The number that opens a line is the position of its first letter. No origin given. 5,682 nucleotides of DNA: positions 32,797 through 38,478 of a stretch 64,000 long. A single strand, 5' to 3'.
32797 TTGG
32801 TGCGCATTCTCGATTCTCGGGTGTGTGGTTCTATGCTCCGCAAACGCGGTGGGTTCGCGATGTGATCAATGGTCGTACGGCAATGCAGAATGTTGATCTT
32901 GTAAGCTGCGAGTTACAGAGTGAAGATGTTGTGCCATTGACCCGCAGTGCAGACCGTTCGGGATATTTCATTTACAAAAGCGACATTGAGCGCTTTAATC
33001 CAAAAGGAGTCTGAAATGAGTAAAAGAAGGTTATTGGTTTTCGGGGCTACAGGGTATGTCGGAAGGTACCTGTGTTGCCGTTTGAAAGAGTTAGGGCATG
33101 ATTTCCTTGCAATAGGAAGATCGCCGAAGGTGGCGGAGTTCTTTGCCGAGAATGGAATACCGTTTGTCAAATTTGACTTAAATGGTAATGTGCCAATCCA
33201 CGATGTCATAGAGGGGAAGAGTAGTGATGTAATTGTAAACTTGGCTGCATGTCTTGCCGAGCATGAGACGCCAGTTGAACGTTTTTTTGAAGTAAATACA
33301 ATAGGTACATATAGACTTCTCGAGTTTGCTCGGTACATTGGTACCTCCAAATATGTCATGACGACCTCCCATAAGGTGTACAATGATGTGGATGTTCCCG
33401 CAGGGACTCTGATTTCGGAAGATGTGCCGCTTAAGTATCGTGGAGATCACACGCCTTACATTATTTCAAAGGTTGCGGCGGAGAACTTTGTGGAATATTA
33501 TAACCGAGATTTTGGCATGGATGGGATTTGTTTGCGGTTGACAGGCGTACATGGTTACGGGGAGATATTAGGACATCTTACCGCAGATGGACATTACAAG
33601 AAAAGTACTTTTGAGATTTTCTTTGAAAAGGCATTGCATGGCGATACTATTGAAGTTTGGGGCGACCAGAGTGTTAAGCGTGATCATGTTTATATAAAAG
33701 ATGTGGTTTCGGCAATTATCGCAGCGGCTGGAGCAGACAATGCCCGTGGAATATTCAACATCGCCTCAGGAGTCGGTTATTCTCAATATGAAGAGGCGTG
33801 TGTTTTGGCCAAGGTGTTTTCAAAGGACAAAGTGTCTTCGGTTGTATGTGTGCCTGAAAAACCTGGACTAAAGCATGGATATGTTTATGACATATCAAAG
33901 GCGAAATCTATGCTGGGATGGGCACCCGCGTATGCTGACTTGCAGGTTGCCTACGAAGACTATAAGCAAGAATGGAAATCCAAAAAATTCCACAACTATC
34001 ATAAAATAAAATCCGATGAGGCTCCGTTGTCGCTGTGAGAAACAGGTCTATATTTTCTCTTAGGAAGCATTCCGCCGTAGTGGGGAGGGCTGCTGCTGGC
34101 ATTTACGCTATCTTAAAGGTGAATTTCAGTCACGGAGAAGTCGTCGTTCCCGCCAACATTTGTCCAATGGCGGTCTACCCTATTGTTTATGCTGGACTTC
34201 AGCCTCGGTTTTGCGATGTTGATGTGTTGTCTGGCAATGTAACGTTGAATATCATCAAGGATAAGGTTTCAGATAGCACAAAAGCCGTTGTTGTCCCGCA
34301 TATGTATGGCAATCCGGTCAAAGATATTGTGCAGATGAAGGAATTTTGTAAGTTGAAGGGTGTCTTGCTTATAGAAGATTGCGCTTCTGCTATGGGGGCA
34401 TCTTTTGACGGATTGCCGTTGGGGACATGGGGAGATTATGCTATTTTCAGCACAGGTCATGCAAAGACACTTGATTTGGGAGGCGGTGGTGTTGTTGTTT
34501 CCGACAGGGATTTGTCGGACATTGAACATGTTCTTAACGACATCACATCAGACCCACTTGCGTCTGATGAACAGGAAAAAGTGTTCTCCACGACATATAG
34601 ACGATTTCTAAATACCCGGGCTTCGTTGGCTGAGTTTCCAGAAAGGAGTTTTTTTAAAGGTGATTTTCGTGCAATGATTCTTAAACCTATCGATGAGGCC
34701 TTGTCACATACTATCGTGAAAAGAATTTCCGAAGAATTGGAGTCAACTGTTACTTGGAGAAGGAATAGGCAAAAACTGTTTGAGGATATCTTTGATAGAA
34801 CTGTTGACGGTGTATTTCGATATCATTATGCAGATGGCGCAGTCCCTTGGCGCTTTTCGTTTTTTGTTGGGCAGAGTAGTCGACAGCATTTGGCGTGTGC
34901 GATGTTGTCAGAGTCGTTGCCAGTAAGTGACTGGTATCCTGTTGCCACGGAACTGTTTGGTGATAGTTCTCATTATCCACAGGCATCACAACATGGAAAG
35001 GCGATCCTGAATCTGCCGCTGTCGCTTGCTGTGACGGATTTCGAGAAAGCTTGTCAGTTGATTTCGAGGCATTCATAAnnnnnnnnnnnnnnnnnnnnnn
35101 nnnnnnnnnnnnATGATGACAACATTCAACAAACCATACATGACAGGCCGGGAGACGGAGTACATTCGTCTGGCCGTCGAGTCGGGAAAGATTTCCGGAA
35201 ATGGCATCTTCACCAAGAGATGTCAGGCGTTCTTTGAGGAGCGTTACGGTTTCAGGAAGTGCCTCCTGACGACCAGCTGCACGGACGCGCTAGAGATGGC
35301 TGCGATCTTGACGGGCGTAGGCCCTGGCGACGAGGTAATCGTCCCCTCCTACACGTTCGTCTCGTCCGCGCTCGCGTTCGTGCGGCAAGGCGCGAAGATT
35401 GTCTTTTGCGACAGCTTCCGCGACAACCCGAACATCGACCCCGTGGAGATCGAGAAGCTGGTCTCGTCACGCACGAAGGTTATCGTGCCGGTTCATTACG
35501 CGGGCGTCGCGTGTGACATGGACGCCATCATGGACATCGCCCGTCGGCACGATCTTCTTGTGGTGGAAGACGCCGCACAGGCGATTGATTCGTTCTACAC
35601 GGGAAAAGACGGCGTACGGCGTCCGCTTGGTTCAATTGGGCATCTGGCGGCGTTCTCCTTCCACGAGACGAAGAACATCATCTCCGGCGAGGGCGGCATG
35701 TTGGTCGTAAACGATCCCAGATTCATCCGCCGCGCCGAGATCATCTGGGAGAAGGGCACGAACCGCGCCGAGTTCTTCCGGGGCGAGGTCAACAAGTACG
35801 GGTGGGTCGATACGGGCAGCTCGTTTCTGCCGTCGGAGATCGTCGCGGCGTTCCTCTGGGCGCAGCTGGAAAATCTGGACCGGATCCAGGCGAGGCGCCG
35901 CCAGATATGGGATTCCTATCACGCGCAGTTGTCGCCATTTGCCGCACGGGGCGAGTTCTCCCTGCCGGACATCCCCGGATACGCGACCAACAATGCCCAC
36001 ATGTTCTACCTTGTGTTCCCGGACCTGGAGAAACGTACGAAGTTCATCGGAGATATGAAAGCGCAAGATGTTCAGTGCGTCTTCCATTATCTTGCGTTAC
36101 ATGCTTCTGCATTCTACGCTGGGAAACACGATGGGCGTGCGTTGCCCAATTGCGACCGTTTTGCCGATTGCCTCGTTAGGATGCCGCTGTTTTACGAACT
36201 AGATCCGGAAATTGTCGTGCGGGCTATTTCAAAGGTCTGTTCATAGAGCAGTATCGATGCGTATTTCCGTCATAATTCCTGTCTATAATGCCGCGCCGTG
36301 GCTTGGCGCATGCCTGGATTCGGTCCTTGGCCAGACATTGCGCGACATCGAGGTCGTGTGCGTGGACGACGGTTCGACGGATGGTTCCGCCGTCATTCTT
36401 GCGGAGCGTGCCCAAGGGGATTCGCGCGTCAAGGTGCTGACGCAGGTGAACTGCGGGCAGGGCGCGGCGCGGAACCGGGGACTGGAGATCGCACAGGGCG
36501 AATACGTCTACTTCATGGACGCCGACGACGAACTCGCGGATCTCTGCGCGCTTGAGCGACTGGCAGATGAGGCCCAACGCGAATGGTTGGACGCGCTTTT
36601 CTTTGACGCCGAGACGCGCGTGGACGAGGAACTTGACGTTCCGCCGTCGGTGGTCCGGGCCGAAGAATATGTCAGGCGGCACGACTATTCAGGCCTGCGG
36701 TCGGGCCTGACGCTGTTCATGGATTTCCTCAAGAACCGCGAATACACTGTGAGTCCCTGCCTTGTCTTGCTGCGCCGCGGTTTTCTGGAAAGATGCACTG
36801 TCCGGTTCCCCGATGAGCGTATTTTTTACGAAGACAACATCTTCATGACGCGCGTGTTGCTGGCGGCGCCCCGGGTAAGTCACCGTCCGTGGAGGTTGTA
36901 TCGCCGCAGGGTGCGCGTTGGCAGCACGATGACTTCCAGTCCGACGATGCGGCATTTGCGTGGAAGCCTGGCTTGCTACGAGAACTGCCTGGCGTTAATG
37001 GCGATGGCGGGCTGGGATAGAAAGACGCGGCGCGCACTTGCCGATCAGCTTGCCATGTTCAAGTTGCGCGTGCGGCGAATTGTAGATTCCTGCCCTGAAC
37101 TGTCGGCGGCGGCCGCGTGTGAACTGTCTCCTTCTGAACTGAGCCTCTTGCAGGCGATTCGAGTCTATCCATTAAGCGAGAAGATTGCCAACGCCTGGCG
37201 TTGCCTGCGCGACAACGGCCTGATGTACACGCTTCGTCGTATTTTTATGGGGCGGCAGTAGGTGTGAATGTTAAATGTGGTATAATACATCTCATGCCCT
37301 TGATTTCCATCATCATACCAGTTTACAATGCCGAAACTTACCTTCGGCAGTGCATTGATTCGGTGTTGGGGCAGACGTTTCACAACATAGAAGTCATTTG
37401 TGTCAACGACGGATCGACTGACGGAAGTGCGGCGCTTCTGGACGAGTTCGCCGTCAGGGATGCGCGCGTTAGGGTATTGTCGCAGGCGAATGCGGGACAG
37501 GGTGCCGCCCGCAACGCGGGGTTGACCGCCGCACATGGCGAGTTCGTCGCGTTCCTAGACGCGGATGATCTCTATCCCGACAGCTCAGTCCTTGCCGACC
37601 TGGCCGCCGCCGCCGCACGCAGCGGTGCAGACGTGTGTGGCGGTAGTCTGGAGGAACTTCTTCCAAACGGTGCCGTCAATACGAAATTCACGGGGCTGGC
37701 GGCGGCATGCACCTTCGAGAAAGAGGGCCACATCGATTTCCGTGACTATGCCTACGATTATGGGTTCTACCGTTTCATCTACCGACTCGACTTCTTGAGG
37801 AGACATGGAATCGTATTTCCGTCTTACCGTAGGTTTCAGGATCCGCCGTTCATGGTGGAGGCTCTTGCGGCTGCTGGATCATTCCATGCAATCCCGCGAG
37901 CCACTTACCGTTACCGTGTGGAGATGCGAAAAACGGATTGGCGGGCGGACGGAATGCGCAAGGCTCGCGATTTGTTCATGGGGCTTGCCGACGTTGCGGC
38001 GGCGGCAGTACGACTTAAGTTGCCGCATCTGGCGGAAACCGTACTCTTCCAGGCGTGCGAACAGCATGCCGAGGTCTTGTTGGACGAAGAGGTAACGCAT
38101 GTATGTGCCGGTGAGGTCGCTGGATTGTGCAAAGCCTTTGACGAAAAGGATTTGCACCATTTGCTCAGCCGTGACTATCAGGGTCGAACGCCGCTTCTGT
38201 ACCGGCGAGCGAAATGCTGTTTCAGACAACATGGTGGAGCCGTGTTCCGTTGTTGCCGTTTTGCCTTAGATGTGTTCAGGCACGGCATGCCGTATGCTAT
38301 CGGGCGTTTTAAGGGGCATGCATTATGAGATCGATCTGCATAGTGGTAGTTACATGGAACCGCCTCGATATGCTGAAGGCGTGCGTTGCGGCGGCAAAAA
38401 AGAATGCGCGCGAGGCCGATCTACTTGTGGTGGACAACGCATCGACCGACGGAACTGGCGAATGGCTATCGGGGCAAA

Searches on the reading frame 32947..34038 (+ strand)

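Call 8: search_protein_families(library=pfam, proteins=[window:32947-34038:+], max_evalue=0.001)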
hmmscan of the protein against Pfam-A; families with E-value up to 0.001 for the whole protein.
window:32947-34038:+ (363 aa): 7 families
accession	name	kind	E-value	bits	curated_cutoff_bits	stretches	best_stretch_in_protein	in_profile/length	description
PF01370.27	Epimerase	-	8e-45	153.5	20.9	1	30-273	2-240/240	NAD dependent epimerase/dehydratase family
PF16363.11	GDP_Man_Dehyd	-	1.2e-23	84.5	27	1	30-329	1-323/332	GDP-mannose 4,6 dehydratase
PF01073.25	3Beta_HSD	-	1.6e-11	44.2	22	1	30-261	1-229/280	3-beta hydroxysteroid dehydrogenase/isomerase family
PF04321.23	RmlD_sub_bind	-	1.1e-09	38.3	27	1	28-300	2-239/287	RmlD substrate binding domain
PF13460.12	NAD_binding_10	-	1.5e-08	35.2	27.2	1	33-183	1-132/184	NAD(P)H-binding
PF07993.18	NAD_binding_4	-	2.7e-08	33.7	20.1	1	92-203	88-209/258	Male sterility protein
PF05368.20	NmrA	-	1.3e-05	25.4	27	1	26-97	2-75/298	NmrA-like family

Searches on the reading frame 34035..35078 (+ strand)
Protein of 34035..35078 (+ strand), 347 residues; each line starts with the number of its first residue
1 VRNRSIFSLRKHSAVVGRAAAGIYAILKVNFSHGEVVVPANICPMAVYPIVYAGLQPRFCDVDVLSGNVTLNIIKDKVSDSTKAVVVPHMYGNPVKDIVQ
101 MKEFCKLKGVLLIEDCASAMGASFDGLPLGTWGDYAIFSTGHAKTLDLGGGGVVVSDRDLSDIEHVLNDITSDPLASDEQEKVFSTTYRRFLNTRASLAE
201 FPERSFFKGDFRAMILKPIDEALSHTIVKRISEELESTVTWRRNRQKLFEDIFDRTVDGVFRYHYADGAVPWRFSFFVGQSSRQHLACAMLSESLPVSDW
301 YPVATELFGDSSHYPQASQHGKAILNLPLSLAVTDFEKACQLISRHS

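Call 8: search_protein_families(library=pfam, proteins=[window:34035-35078:+], max_evalue=0.001)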
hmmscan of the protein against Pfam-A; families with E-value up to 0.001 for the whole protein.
window:34035-35078:+ (347 aa): 1 family
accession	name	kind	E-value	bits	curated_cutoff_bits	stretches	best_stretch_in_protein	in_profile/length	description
PF01041.23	DegT_DnrJ_EryC1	-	1.1e-28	101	19.8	1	10-171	39-202/360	DegT/DnrJ/EryC1/StrS aminotransferase family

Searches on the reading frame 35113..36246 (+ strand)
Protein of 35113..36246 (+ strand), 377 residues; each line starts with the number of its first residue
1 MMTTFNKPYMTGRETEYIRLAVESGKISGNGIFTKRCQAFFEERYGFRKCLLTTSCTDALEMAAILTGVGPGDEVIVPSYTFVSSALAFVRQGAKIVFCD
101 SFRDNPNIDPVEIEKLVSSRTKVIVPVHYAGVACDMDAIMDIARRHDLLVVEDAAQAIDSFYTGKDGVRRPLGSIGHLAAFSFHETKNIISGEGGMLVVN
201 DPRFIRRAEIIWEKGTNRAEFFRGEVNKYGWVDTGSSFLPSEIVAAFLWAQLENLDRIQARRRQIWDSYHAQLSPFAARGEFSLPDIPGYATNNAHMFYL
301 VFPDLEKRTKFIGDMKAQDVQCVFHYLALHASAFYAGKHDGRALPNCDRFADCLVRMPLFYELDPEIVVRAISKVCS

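Call 8: search_protein_families(library=pfam, proteins=[window:35113-36246:+], max_evalue=0.001)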
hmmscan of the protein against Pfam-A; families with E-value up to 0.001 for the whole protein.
window:35113-36246:+ (377 aa): 3 families
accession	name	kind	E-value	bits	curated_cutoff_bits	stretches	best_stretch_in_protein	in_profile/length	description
PF01041.23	DegT_DnrJ_EryC1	-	1.4e-80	271.7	19.8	1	11-375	4-359/360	DegT/DnrJ/EryC1/StrS aminotransferase family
PF00266.25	Aminotran_5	-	3.8e-07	29.9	21.5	1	51-159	65-181/371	Aminotransferase class-V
PF00155.27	Aminotran_1_2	-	4.8e-07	29.7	19.7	1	32-155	46-187/361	Aminotransferase class I and II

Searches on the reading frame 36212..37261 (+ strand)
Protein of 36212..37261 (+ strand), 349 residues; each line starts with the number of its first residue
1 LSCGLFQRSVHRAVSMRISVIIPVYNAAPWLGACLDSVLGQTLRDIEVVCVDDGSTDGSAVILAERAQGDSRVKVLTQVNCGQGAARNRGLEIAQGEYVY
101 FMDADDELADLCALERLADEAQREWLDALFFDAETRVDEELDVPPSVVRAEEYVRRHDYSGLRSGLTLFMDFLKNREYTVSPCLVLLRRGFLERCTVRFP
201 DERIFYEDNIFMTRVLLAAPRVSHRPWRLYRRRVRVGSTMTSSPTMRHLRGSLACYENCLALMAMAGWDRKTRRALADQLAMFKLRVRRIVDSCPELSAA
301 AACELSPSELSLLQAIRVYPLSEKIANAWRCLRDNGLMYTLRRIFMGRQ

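Call 8: search_protein_families(library=pfam, proteins=[window:36212-37261:+], max_evalue=0.001)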
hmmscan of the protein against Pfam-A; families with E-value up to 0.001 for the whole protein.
window:36212-37261:+ (349 aa): 3 families
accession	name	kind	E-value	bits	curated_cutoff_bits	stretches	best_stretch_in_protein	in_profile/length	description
PF00535.33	Glycos_transf_2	-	5.3e-35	121.3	23.3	1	19-188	1-160/168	Glycosyl transferase family 2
PF10111.15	Glyco_tranf_2_2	-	2.8e-10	40.6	27.3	1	19-116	1-101/276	Glycosyltransferase like family 2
PF13641.12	Glyco_tranf_2_3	-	1.1e-09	39.1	27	1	17-216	2-194/230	Glycosyltransferase like family 2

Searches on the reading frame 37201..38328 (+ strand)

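Call 8: search_protein_families(library=pfam, proteins=[window:37201-38328:+], max_evalue=0.001)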
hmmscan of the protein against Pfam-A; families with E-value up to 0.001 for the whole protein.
window:37201-38328:+ (375 aa): 5 families
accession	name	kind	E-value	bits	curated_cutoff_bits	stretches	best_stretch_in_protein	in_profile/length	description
PF00535.33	Glycos_transf_2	-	1.1e-35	123.4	23.3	1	36-151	1-116/168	Glycosyl transferase family 2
PF13641.12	Glyco_tranf_2_3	-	9.3e-13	49.2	27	1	35-246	3-176/230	Glycosyltransferase like family 2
PF10111.15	Glyco_tranf_2_2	-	4.6e-12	46.4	27.3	1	36-125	1-94/276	Glycosyltransferase like family 2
PF13704.12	Glyco_tranf_2_4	-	0.00019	22.3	27.5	1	43-124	2-83/98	Glycosyl transferase family 2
PF12804.13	NTP_transf_3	-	0.00021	22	27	1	43-146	22-119/160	MobA-like NTP transferase domain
